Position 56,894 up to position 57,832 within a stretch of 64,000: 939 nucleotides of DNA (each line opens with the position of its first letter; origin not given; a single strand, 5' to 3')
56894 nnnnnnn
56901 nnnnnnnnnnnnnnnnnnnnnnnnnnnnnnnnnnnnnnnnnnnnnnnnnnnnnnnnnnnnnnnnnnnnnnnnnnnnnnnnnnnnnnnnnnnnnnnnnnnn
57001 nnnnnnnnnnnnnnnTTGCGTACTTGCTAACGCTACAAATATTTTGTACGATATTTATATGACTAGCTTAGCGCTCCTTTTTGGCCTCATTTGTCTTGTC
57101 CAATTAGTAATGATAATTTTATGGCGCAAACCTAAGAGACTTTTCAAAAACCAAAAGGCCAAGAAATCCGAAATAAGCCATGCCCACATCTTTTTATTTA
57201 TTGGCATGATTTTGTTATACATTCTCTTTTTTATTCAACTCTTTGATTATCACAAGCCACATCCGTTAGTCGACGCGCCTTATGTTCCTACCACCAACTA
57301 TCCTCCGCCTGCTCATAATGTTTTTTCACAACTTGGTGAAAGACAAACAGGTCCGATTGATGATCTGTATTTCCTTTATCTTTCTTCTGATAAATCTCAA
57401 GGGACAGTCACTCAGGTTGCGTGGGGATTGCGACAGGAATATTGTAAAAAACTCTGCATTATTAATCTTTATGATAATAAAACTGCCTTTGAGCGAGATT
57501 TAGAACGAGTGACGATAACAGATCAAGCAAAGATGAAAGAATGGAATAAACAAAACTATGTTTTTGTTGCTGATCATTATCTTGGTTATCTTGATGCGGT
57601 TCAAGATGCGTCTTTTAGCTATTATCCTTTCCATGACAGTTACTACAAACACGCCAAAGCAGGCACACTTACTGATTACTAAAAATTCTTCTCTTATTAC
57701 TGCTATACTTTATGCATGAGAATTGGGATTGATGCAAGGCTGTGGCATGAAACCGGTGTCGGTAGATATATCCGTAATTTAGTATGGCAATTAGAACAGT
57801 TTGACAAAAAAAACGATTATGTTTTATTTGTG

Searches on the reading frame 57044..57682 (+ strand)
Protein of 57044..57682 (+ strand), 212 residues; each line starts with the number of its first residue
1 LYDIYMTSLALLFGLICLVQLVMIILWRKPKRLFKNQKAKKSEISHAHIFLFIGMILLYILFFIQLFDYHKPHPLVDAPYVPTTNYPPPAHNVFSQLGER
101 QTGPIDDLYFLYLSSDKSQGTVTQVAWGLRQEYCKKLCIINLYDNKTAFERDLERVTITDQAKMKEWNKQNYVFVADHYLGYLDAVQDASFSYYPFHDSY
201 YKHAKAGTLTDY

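Call 7: search_protein_families(library=pfam, proteins=[window:57044-57682:+], max_evalue=0.01)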
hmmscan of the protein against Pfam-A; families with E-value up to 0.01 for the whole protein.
window:57044-57682:+ (212 aa): 1 family
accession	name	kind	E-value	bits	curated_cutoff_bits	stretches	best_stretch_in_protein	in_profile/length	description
PF07666.16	MpPF26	-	0.0023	18.4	37.2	1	6-67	11-73/75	M penetrans paralogue family 26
